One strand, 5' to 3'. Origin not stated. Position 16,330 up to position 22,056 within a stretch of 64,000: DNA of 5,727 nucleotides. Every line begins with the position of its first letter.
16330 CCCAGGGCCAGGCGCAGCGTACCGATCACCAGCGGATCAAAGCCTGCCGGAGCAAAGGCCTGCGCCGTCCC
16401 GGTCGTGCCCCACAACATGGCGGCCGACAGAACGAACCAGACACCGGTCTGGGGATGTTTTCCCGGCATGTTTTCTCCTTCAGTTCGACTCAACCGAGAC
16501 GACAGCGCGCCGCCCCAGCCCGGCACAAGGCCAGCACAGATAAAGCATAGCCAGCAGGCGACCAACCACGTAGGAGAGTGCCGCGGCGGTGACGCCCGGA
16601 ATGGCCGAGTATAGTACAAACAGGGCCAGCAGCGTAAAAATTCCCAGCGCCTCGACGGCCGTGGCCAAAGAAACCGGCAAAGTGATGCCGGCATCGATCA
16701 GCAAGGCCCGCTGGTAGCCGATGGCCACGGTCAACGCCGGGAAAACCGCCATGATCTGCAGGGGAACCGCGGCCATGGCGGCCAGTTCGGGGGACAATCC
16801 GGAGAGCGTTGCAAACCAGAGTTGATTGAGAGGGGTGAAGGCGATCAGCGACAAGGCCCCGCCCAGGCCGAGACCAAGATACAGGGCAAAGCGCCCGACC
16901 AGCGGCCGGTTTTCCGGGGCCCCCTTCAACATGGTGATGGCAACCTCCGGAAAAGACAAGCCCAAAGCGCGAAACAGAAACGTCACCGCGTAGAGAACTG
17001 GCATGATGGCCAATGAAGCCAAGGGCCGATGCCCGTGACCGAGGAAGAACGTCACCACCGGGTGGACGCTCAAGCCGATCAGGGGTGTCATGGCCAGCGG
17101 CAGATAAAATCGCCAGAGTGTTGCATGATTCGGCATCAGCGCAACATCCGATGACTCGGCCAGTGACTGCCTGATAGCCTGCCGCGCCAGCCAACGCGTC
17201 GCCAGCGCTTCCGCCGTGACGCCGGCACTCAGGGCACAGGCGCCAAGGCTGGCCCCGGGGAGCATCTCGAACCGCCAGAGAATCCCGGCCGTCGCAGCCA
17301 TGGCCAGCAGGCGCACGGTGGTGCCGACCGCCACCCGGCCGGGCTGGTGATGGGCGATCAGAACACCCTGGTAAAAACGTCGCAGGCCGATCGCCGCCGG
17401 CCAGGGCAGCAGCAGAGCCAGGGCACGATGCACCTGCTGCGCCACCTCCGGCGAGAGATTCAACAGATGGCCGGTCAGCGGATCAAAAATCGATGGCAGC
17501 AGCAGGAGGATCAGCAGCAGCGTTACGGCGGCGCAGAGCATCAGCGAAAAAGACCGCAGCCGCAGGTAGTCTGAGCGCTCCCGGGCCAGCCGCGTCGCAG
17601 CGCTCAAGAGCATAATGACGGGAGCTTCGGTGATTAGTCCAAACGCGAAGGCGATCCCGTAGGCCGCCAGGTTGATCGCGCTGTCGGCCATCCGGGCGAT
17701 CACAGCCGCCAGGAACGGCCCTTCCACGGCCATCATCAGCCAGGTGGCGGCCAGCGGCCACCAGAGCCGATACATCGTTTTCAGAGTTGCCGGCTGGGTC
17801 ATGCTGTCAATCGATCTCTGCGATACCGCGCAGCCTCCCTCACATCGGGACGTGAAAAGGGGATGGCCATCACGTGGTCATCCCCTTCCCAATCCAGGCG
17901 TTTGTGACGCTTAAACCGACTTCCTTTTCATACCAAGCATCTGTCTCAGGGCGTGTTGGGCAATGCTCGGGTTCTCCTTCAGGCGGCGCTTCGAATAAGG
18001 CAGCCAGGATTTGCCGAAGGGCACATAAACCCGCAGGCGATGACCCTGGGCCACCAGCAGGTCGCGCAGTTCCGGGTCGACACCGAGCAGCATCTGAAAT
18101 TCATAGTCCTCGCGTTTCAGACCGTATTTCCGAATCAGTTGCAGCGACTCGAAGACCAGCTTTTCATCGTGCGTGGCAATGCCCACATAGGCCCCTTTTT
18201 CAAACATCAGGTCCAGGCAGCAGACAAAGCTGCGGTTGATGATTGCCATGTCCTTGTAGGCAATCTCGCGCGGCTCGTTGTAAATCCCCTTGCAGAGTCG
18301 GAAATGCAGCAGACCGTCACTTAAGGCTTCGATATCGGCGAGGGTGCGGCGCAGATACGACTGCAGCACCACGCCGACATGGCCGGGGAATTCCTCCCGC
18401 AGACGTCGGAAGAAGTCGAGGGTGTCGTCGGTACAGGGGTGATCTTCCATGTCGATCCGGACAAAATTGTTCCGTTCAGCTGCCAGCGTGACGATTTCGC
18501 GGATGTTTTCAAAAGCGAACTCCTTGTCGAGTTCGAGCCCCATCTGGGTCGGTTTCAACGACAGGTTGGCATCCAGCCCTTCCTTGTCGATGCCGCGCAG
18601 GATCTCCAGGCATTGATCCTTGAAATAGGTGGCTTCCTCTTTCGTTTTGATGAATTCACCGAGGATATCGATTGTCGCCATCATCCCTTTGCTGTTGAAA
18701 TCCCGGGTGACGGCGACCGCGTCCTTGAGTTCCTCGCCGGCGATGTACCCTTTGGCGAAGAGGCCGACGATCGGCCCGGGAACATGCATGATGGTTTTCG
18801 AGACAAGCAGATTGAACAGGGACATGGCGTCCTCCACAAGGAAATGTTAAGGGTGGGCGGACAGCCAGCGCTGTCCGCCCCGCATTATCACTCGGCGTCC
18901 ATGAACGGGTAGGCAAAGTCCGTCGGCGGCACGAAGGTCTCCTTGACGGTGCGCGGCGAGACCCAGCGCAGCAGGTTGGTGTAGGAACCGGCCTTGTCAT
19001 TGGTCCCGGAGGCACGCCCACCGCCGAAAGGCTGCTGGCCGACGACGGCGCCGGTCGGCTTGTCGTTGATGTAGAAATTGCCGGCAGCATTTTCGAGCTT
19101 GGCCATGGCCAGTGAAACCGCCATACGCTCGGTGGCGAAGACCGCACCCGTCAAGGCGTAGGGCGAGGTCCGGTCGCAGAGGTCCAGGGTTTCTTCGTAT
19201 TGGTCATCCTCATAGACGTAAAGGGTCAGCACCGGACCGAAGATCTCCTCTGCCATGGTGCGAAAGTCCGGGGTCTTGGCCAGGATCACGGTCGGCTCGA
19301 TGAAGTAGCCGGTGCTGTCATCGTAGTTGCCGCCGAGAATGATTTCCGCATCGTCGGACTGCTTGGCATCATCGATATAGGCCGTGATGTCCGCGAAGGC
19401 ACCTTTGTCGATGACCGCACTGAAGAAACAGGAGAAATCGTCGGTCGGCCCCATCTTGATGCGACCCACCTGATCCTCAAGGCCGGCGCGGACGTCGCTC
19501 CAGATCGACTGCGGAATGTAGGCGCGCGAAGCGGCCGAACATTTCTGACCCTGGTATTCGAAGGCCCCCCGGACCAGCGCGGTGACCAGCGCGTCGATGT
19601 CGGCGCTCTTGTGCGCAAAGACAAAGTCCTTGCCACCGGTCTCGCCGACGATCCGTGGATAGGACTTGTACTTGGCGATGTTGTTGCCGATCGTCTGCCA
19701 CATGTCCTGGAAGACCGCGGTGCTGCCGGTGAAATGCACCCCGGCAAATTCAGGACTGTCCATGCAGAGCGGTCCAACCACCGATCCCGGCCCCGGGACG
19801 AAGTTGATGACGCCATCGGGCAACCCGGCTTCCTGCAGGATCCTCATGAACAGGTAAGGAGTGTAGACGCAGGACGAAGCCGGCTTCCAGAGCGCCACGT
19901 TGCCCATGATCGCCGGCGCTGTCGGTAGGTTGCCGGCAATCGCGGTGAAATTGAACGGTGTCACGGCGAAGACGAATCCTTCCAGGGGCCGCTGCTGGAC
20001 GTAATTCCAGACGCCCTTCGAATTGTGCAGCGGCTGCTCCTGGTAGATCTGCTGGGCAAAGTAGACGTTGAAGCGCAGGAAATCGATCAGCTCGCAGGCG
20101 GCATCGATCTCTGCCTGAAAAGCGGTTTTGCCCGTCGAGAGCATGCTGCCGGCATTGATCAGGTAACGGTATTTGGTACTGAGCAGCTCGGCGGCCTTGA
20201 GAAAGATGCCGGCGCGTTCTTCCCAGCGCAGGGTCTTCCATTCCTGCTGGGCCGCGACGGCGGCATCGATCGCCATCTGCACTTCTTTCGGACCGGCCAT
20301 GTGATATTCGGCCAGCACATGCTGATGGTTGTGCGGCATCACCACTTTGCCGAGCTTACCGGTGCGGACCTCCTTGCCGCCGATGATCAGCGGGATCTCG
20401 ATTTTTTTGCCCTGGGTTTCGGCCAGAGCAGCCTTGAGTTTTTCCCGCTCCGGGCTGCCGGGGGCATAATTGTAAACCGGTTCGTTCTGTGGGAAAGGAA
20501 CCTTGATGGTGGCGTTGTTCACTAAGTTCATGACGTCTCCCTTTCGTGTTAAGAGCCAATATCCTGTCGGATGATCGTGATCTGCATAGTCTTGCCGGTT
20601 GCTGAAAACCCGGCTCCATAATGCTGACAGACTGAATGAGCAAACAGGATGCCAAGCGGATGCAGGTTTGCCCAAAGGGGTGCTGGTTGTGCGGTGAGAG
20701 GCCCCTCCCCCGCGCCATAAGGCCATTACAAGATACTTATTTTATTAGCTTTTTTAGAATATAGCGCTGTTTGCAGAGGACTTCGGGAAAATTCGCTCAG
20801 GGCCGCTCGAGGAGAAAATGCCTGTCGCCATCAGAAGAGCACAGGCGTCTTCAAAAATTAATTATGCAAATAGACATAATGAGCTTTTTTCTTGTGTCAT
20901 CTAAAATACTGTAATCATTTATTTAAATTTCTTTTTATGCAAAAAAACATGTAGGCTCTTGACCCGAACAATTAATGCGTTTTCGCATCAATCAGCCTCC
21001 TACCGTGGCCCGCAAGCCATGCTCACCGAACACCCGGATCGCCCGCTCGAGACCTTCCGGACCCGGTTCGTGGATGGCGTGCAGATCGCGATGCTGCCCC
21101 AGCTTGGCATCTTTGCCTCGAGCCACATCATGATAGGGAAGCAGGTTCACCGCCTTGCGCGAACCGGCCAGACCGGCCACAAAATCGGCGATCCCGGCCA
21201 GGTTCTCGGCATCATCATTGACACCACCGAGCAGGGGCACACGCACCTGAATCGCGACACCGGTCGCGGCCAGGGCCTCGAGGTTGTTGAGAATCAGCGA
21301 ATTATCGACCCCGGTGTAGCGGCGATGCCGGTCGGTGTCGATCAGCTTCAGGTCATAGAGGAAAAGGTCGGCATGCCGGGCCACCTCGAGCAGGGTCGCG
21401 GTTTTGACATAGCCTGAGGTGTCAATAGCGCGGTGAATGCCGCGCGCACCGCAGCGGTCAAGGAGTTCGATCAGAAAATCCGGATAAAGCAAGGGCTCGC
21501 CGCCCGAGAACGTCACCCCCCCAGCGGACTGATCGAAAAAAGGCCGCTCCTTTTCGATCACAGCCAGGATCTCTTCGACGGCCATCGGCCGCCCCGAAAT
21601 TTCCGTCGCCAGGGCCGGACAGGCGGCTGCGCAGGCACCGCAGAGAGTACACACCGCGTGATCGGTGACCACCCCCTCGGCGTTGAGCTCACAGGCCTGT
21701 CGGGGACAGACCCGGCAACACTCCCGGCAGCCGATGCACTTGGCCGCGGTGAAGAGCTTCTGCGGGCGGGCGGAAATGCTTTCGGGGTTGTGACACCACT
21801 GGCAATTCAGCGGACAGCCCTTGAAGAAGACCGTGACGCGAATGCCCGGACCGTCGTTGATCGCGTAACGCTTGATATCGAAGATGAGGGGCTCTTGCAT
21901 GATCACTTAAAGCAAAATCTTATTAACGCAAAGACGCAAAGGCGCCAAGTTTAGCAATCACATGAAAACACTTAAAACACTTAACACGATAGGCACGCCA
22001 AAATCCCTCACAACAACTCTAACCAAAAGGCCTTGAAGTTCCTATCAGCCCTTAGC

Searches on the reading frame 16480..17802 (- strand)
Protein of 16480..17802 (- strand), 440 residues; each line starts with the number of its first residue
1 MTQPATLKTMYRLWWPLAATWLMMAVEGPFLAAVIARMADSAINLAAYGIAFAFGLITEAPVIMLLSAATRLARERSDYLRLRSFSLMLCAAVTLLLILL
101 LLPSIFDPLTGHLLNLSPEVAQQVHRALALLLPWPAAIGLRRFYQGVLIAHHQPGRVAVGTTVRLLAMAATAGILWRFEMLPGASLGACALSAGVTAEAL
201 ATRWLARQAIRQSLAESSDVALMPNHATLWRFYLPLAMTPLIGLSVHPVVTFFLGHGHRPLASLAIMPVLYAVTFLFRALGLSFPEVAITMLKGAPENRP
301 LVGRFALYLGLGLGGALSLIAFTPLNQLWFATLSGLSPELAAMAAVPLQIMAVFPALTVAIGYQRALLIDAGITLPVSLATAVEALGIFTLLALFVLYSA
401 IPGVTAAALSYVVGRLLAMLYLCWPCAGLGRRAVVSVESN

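Call 12: search_protein_families(library=ncbifam, proteins=[window:16480-17802:-], max_evalue=0.00001)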
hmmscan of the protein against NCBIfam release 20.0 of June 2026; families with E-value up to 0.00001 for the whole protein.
window:16480-17802:- (440 aa): 0 families

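Call 13: search_protein_families(library=pfam, proteins=[window:16480-17802:-], max_evalue=0.001)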
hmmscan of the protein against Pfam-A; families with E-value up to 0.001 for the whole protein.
window:16480-17802:- (440 aa): 0 families

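Call 21: search_solved_structures(query=window:16480-17802:-, max_evalue=10)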
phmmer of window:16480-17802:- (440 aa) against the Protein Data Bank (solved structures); distinct sequences matched with E-value up to 10: 1.
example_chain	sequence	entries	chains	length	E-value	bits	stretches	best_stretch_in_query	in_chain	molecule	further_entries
7r0t_A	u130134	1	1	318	0.36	13.3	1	200-295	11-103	Exonuclease ExnV1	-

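Call 48: search_protein_families(library=pfam, proteins=[window:16480-17802:-], max_evalue=5)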
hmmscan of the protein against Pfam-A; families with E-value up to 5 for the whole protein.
window:16480-17802:- (440 aa): 0 families

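Call 49: find_homologous_proteins(query=window:16480-17802:-, max_evalue=0.001)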
Query window:16480-17802:- (440 aa): 3867 proteins with E <= 0.001 among 8000 candidates; the best 120 are listed.
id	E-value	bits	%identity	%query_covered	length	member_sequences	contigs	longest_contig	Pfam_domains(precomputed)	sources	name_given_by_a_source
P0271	5.0e-272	920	100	100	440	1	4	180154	-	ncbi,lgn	ncbi:MAG: hypothetical protein P8Y91_00375 [Desulfuromonadales bacterium]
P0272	2.5e-271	918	100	100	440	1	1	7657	-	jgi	jgi:progressive ankylosis protein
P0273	4.3e-262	888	97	100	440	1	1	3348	-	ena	-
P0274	1.9e-261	886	96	100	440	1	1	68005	-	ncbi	-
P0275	8.3e-206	702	77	100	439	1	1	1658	-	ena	-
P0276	1.3e-204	698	76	98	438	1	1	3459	-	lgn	-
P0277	2.5e-204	697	77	97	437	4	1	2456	-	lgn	-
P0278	1.1e-201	689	74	100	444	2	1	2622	-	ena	-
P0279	1.1e-200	685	75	98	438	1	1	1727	-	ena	-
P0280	1.3e-200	685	75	98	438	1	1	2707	-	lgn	-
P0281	4.6e-200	683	76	98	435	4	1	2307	-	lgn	-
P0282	1.5e-199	682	76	98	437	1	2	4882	-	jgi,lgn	-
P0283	2.3e-199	681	76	98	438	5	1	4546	-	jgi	jgi:hypothetical protein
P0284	5.4e-199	680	75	98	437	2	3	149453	-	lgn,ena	-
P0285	8.8e-199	679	75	98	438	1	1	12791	-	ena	-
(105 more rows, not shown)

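Call 51: search_solved_structures(query=A3, max_evalue=10)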
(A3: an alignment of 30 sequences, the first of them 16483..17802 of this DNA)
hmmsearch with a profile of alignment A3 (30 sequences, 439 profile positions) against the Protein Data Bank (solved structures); distinct sequences matched with E-value up to 10: 0.

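Call 59: predict_structure(alignment_id=A3)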
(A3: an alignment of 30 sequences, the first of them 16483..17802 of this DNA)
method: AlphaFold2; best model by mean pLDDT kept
length: 440 residues; sequences in the alignment: 30
mean_pLDDT: 89.8   pTM: 0.88
mean pLDDT of the five models: 89.8, 89.7, 88.2, 85.0, 83.1
residues with pLDDT >= 90: 291; 70-90: 133; 50-70: 10; < 50: 6
segments of 3 or more residues with pLDDT < 50: 438-440
pLDDT, mean of each block of 10 residues (from residue 1): 76 93 82 81 83 85 93 91 95 94 93 86 94 94 96 95 96 91 92 96 97 86 88 91 81 83 83 88 92 85 96 96 92 85 94 95 95 94 95 94 94 97 91 51
secondary structure, 60 per line:
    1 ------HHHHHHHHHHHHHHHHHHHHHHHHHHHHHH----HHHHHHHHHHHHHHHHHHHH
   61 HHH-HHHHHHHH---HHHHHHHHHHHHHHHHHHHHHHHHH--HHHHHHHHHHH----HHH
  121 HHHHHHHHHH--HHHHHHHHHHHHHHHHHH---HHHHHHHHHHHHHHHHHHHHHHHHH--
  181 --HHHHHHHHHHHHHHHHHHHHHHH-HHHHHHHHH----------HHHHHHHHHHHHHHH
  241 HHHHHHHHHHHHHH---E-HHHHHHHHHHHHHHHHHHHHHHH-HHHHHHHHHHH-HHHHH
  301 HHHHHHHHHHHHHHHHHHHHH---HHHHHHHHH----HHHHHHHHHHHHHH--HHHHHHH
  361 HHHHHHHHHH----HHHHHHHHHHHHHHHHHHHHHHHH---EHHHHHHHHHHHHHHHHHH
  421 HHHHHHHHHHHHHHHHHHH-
elements in order: H7-36 H41-63 H65-72 H76-100 H103-113 H118-130 H133-150 H154-178 H183-205 H207-215 H226-254 H260-282 H284-294 H296-321 H325-333 H338-351 H354-370 H375-398 H403-439

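Call 61: fold_search(model_id=the predicted structure, library=pdb)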
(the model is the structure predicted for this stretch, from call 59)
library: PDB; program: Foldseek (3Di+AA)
matches with E <= 10: 298; with E <= 0.001: 59
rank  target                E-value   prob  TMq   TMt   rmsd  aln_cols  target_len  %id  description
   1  6hfb_B                5.0e-08  1.00  0.73  0.71   5.3       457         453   15  Outward-facing conformation of a multidrug resistance MATE family transporter of the MOP superfamily. (released 2019-06-12)
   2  9r1f_A                5.6e-08  1.00  0.73  0.68   5.3       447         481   15  Cryo-EM structure of human MATE1 in complex with metformin (released 2025-11-05)
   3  5yck                  5.8e-08  1.00  0.77  0.76   4.0       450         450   14  Crystal structure of a MATE family protein derived from Camelina sativa at 2.3 angstrom (released 2017-09-27)
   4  4mlb_B                9.4e-08  1.00  0.75  0.73   4.7       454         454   14  Reverse polarity of binding pocket suggests different function of a MOP superfamily transporter from Pyrococcus furios (released 2013-09-25)
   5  6z70_A                9.8e-08  1.00  0.73  0.72   5.3       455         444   14  Structure of the MATE family multidrug resistance transporter Aq_128 from Aquifex aeolicus in the outward-facing state (released 2021-12-01)
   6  6ids                  1.1e-07  1.00  0.71  0.71   5.1       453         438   16  Crystal structure of Vibrio cholerae MATE transporter VcmN D35N mutant (released 2019-01-16)
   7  6idp                  1.2e-07  1.00  0.70  0.71   5.2       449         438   16  Crystal structure of Vibrio cholerae MATE transporter VcmN in the straight form (released 2019-01-16)
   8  6hfb_C                1.3e-07  1.00  0.78  0.76   4.1       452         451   17  Outward-facing conformation of a multidrug resistance MATE family transporter of the MOP superfamily. (released 2019-06-12)
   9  4mlb_C                1.3e-07  1.00  0.73  0.71   5.4       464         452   15  Reverse polarity of binding pocket suggests different function of a MOP superfamily transporter from Pyrococcus furios (released 2013-09-25)
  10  7dqk_A                1.3e-07  1.00  0.71  0.67   5.6       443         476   13  A nicotine MATE transporter, Nicotiana tabacum MATE2 (NtMATE2) (released 2021-06-09)
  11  3vvo                  1.5e-07  1.00  0.73  0.72   5.0       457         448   16  Crystal structure of MATE in the bent conformation (released 2013-04-03)
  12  4mlb_A                1.9e-07  1.00  0.76  0.74   4.4       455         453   15  Reverse polarity of binding pocket suggests different function of a MOP superfamily transporter from Pyrococcus furios (released 2013-09-25)
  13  6fv8_B                2.7e-07  1.00  0.68  0.69   5.7       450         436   16  Dimer structure of the MATE family multidrug resistance transporter Aq_128 from Aquifex aeolicus in the outward-facing (released 2019-03-20)
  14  9r10_A                2.8e-07  1.00  0.77  0.70   5.2       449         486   15  Cryo-EM structure of human MATE1 in complex with cimetidine (released 2025-11-05)
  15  6hfb_D                2.8e-07  1.00  0.74  0.72   5.4       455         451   15  Outward-facing conformation of a multidrug resistance MATE family transporter of the MOP superfamily. (released 2019-06-12)
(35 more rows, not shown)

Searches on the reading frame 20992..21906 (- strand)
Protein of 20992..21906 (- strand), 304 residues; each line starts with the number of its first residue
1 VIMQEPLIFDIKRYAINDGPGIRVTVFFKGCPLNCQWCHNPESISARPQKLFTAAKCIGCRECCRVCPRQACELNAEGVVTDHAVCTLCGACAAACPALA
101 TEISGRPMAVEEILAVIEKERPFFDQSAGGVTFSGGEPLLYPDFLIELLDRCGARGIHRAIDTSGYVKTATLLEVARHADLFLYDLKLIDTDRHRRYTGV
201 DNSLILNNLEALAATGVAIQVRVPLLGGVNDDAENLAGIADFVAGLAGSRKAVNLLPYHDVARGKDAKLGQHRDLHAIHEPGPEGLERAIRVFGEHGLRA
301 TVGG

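Call 4: search_protein_families(library=ncbifam, proteins=[window:20992-21906:-])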
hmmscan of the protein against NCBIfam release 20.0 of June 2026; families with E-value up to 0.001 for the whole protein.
window:20992-21906:- (304 aa): 44 families (the best 25 are shown)
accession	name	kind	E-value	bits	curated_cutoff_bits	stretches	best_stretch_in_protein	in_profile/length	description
NF043069.1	T4HPD_activ_SAM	equivalog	1.7e-101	339.5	425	1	6-304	2-299/299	trans-4-hydroxy-L-proline dehydratase activase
TIGR02494.1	PFLE_PFLC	subfamily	2.2e-98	329.1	174.35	1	8-295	1-291/293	glycyl-radical enzyme activating protein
TIGR04395.1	cutC_activ_rSAM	equivalog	4.7e-85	285.6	360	1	6-276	5-280/309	choline TMA-lyase-activating enzyme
NF048010.1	SfplDhtActHpsHDes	equivalog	4e-80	268.8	430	1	6-278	6-283/298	(2S)-3-sulfopropanediol dehydratase activating enzyme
NF033719.1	ind_deCO2_activ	equivalog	1.4e-76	257.7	425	1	7-300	2-300/302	indoleacetate decarboxylase activase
NF033717.2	HPDL_rSAM_activ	equivalog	6e-75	252.4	420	1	6-303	4-306/311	4-hydroxyphenylacetate decarboxylase activase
NF048008.1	SfplDhtActHpfHKleb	equivalog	5.7e-71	239.3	500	1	8-277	2-277/308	(2S)-3-sulfopropanediol dehydratase activating enzyme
TIGR04003.1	rSAM_BssD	equivalog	7.3e-70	235.6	496.45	1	6-304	1-308/314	[benzylsuccinate synthase]-activating enzyme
NF007483.0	PRK10076.1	equivalog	9.9e-61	205.4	326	2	85-304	75-292/292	[formate-C-acetyltransferase]-activating enzyme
TIGR02493.1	PFLA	equivalog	3.7e-52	177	231.75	2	103-294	41-233/235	pyruvate formate-lyase-activating protein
TIGR04041.1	activase_YjjW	hypoth_equivalog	2.6e-50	171.4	250.2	1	14-260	10-240/276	YjjW family glycine radical enzyme activase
NF008356.0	PRK11145.1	equivalog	6e-42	143.6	375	2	104-298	47-242/246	pyruvate formate lyase 1-activating protein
TIGR02495.1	NrdG2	equivalog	4e-16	58.9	131.15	2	104-243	43-180/193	anaerobic ribonucleoside-triphosphate reductase activating protein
TIGR02491.1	NrdG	equivalog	3.2e-11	43.4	126.1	1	9-54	3-48/154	anaerobic ribonucleoside-triphosphate reductase activating protein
NF040864.1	HgcB_ferredoxin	equivalog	5.9e-09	35.6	99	1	53-104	12-64/93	mercury methylation ferredoxin HgcB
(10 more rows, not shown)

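Call 48: search_protein_families(library=pfam, proteins=[window:20992-21906:-], max_evalue=5)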
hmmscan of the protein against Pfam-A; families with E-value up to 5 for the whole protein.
window:20992-21906:- (304 aa): 13 families
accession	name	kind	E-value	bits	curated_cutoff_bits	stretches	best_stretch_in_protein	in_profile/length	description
PF04055.27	Radical_SAM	-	5e-15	56.5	29.5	1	26-236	2-162/166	Radical SAM superfamily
PF13353.11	Fer4_12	-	3.5e-13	50.5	22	2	18-55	2-39/137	4Fe-4S single cluster domain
PF12837.12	Fer4_6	-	8.1e-08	32.3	25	2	54-71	6-23/24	4Fe-4S binding domain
PF13237.11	Fer4_10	-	1.2e-05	25.6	25.5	2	53-97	5-53/53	4Fe-4S dicluster domain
PF12838.12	Fer4_7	-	1.8e-05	25.5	27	1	56-98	1-50/52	4Fe-4S dicluster domain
PF00037.32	Fer4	-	6.5e-05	23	21.1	2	80-98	2-20/24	4Fe-4S binding domain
PF13484.11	Fer4_16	-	0.00025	22.2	30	2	86-104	2-20/66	4Fe-4S double cluster binding domain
PF12797.12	Fer4_2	-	0.001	19.3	24.5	2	79-98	3-22/22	4Fe-4S binding domain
PF13187.11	Fer4_9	-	0.0058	17.1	27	2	56-98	1-49/52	4Fe-4S dicluster domain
PF13183.11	Fer4_8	-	0.0061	17.5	27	1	86-103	5-22/68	4Fe-4S dicluster domain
PF12800.12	Fer4_4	-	0.0064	17.2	24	1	85-98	3-16/17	4Fe-4S binding domain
PF14697.11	Fer4_21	-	0.01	16.4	35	2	55-98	6-53/59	4Fe-4S dicluster domain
PF13459.11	Fer4_15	-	0.054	14.7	22.4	1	79-102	1-24/66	4Fe-4S single cluster domain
